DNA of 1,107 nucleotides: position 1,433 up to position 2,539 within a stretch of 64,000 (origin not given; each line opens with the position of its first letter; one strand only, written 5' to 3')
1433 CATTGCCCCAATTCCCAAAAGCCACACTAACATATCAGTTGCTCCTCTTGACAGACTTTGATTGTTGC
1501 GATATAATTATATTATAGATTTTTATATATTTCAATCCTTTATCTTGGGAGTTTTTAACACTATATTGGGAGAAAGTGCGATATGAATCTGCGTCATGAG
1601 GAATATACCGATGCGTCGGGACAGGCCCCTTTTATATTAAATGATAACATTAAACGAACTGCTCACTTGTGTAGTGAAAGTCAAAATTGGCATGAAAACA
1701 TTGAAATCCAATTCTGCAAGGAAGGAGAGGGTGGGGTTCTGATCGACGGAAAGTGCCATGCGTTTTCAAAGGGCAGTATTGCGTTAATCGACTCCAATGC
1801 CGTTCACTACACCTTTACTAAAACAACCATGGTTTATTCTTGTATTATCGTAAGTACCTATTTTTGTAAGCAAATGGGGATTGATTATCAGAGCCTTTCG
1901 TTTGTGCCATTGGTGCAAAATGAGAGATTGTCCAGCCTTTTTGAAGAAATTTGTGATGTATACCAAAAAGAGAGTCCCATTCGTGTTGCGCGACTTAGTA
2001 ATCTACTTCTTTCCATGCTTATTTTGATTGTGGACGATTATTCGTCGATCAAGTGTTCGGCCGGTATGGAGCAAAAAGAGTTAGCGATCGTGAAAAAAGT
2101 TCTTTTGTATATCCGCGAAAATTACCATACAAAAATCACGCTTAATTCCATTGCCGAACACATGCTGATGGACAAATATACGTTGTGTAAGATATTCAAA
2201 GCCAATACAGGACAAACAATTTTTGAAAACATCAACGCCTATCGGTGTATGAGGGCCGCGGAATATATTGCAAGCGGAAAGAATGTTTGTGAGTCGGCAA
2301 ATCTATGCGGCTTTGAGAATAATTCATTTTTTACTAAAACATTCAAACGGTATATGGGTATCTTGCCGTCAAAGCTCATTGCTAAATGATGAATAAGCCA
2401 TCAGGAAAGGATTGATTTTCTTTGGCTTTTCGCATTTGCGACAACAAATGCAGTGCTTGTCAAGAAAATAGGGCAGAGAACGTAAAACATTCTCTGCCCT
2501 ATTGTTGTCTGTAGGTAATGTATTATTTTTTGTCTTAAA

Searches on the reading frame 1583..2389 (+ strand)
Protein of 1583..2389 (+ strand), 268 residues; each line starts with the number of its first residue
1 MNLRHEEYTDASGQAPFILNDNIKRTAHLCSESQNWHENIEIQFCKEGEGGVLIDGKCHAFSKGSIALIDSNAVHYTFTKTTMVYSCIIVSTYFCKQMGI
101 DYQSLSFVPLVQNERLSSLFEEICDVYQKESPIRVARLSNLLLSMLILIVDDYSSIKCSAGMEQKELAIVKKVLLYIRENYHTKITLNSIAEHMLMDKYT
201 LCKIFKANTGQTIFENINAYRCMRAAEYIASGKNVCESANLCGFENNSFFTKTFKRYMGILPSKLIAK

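Call 40: find_encoding_contigs(protein=window:1583-2389:+, flank=10000, max_places=3)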
Protein window:1583-2389:+ (268 aa): no gene with exactly this product is on record in the collection.
